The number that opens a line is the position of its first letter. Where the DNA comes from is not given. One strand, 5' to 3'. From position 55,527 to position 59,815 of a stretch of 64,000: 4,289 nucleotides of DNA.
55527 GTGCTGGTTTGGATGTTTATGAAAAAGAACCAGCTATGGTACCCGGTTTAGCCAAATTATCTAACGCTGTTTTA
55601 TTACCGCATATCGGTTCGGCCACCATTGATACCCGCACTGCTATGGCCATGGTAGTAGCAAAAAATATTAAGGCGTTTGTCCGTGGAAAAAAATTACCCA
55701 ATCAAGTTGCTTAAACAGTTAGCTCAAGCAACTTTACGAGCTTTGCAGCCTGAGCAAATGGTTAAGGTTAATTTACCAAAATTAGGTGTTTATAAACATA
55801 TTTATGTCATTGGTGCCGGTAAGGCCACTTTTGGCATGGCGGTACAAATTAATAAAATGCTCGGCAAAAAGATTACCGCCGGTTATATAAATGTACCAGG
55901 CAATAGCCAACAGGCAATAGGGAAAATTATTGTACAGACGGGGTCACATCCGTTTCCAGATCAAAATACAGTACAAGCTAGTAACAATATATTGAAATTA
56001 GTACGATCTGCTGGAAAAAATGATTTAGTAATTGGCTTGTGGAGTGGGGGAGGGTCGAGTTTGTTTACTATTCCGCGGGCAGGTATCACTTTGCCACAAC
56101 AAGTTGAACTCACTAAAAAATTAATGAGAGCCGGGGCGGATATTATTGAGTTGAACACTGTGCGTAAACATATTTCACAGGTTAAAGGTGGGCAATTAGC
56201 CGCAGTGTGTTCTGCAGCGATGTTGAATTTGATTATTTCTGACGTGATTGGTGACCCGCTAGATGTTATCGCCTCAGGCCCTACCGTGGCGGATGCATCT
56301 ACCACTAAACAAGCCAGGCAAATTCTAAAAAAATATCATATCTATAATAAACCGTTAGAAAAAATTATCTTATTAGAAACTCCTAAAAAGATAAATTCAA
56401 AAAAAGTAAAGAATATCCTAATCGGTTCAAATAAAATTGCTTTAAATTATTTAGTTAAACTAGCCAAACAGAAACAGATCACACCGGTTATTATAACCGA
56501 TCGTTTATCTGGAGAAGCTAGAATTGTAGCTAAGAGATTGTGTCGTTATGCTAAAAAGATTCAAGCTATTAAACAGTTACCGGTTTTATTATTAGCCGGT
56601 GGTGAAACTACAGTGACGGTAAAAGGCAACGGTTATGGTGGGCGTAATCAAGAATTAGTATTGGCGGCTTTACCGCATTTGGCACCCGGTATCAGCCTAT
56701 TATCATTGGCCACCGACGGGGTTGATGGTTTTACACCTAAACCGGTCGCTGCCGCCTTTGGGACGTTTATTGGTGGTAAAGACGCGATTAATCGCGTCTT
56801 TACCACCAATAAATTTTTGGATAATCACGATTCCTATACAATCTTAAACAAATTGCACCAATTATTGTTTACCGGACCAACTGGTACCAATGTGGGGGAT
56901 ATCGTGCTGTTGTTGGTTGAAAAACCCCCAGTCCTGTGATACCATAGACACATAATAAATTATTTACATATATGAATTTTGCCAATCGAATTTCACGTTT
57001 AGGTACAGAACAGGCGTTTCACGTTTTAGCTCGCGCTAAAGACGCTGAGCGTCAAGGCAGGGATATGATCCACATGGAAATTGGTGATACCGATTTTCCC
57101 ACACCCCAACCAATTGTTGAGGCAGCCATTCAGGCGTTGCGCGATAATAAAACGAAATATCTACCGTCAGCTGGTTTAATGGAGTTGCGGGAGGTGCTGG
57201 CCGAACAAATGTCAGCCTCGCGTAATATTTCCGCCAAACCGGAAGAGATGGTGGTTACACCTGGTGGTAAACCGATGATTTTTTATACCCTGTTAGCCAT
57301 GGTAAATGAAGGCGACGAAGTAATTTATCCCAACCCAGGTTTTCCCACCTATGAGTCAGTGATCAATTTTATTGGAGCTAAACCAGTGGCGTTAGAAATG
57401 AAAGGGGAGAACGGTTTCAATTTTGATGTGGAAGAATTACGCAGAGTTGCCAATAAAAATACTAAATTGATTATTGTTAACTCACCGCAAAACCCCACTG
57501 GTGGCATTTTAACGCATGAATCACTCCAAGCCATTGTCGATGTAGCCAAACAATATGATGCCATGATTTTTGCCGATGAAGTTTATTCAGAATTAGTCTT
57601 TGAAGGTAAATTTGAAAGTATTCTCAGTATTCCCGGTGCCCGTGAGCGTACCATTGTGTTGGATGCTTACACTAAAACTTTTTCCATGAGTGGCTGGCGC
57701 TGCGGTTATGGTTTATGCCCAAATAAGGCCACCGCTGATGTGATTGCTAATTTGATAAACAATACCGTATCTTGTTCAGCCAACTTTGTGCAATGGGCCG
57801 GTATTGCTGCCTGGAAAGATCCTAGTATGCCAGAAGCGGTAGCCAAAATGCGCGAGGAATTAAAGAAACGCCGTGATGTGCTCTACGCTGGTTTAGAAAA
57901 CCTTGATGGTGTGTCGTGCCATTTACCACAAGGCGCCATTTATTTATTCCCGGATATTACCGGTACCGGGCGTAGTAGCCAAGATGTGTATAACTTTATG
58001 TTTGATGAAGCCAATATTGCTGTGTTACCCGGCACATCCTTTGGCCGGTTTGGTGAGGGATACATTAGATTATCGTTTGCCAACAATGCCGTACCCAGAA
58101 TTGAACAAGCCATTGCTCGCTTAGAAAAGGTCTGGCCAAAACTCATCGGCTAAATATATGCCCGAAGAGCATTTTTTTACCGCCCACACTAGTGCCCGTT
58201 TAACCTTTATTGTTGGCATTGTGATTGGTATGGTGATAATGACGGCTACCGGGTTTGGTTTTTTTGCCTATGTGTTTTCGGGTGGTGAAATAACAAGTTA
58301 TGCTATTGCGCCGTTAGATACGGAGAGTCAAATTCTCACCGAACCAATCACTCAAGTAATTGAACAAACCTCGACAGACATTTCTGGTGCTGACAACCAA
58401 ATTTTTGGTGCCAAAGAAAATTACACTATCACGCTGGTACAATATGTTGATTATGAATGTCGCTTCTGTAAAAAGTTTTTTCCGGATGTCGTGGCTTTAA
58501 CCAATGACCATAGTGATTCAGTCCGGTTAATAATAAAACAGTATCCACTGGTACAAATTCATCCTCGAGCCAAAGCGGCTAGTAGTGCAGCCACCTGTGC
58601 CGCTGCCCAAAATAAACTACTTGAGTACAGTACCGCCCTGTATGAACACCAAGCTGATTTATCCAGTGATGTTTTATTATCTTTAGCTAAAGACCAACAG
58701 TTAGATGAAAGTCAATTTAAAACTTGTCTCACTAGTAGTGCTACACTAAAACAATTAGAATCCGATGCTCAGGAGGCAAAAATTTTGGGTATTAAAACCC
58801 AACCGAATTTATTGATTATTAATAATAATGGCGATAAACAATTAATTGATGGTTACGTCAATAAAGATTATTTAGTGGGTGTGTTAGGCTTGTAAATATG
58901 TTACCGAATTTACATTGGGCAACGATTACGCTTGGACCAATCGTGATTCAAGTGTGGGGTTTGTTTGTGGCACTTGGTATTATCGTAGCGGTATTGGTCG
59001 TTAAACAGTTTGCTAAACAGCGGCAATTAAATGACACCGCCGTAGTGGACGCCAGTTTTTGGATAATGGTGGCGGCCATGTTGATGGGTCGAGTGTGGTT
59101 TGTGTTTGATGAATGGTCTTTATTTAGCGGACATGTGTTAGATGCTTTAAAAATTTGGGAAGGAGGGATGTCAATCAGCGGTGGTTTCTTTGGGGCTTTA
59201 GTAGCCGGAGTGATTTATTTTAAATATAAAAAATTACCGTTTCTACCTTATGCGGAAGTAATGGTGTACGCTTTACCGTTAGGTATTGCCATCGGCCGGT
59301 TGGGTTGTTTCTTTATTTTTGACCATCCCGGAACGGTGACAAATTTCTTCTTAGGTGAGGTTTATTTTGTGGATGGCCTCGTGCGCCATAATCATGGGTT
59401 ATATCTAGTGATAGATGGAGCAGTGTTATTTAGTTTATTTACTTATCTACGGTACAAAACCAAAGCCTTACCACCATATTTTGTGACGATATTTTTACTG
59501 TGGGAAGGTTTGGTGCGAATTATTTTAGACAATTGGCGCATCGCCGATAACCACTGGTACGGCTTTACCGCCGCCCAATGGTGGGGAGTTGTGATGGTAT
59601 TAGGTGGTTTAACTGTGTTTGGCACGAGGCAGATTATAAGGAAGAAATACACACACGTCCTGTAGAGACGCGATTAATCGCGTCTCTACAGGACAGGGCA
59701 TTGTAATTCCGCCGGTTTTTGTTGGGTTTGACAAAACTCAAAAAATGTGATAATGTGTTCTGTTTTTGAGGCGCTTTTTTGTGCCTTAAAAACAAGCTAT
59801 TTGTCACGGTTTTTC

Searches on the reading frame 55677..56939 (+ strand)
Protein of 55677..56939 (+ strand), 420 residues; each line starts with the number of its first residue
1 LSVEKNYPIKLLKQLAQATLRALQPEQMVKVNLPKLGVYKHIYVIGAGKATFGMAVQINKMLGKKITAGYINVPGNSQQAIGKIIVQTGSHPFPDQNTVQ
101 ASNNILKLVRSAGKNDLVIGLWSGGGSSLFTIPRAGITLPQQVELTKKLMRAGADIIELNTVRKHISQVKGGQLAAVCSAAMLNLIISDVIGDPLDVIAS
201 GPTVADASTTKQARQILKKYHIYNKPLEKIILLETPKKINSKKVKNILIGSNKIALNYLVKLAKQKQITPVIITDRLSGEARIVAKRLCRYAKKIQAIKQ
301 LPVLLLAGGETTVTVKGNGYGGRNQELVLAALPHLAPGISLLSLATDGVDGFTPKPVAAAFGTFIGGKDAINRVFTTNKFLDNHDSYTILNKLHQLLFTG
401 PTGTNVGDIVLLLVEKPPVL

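Call 86: search_protein_families(library=pfam, proteins=[window:55677-56939:+], max_evalue=0.0001)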
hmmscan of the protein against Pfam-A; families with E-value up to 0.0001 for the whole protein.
window:55677-56939:+ (420 aa): 2 families
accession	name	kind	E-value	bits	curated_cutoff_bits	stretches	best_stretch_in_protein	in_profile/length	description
PF13660.11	DUF4147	-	7.6e-70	235.4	23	1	12-224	2-224/234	Domain of unknown function (DUF4147)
PF05161.18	MOFRL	-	5.4e-27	94.5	28.3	1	304-408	2-106/106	MOFRL family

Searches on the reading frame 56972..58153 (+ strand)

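Call 86: search_protein_families(library=pfam, proteins=[window:56972-58153:+], max_evalue=0.0001)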
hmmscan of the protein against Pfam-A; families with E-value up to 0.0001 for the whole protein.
window:56972-58153:+ (393 aa): 4 families
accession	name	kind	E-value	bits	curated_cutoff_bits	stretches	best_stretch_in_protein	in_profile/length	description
PF00155.27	Aminotran_1_2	-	9.3e-67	226.2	19.7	1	31-384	2-361/361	Aminotransferase class I and II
PF01053.26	Cys_Met_Meta_PP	-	3.8e-07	29.4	27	1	91-205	68-176/381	Cys/Met metabolism PLP-dependent enzyme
PF01041.23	DegT_DnrJ_EryC1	-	9.6e-07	28.8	19.8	1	109-202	59-145/360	DegT/DnrJ/EryC1/StrS aminotransferase family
PF00266.25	Aminotran_5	-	4.1e-05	23.2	21.5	0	86-204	56-177/371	Aminotransferase class-V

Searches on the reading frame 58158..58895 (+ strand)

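Call 86: search_protein_families(library=pfam, proteins=[window:58158-58895:+], max_evalue=0.0001)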
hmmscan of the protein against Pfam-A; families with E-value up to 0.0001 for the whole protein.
window:58158-58895:+ (245 aa): 3 families
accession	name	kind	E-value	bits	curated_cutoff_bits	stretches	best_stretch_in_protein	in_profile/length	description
PF13462.12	Thioredoxin_4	-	3.8e-18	66.7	23.2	1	91-220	15-145/165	Thioredoxin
PF13743.12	Thioredoxin_5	-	1.2e-07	32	27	1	149-228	91-171/186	Thioredoxin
PF01323.26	DSBA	-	2.8e-07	31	25.6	1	92-232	1-179/191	DSBA-like thioredoxin domain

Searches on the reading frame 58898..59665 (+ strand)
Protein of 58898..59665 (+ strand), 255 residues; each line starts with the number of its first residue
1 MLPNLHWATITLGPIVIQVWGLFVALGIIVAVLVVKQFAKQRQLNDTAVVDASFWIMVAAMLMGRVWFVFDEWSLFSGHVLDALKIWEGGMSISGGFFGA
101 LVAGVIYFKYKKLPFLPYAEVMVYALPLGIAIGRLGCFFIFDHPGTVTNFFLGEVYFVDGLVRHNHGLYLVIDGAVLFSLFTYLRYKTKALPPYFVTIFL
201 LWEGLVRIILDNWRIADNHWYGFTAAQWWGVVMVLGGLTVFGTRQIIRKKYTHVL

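Call 86: search_protein_families(library=pfam, proteins=[window:58898-59665:+], max_evalue=0.0001)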
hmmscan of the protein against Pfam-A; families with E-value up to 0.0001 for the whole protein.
window:58898-59665:+ (255 aa): 1 family
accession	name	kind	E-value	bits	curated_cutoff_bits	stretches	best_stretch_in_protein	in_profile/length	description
PF01790.23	LGT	-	1.5e-39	136.2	24.9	1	10-241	4-238/240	Prolipoprotein diacylglyceryl transferase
